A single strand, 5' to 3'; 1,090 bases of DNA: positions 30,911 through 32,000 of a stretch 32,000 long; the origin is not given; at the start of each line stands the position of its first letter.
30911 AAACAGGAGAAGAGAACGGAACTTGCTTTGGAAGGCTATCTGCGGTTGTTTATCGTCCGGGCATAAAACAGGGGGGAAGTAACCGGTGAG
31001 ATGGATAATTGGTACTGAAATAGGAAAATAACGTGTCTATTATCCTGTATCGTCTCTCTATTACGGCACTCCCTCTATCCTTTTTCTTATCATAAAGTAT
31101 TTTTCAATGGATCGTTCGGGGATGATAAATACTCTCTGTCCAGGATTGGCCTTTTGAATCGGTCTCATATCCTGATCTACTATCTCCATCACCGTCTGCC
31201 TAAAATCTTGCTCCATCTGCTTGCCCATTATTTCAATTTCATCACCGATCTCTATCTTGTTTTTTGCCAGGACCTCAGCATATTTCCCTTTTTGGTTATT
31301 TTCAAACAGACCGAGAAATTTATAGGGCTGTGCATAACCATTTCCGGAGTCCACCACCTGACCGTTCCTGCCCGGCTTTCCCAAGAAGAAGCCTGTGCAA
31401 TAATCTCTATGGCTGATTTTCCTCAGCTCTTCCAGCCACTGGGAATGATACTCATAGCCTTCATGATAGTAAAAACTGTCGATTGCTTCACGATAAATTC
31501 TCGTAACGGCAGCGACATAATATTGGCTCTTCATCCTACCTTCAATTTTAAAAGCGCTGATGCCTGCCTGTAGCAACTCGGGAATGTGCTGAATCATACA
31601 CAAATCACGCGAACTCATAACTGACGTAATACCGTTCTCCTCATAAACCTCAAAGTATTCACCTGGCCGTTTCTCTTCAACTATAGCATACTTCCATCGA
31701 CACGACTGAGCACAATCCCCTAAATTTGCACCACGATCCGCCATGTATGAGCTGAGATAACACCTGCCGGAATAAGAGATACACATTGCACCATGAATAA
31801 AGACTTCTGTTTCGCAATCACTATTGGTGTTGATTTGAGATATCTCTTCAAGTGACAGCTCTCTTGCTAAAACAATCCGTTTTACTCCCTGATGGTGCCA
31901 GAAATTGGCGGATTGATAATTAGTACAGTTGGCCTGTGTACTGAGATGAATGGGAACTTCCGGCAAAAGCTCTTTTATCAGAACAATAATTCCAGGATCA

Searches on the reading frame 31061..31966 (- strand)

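Call 45: search_protein_families(library=pfam, proteins=[window:31061-31966:-])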
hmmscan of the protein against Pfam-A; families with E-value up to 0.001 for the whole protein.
window:31061-31966:- (301 aa): 2 families
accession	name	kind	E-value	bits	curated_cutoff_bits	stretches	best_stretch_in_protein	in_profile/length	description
PF01136.24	Peptidase_U32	-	2.1e-88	296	22.4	1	2-199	35-232/233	Peptidase family U32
PF16325.11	Peptidase_U32_C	-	5.7e-15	55.7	28.2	1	214-294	2-83/83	Peptidase family U32 C-terminal domain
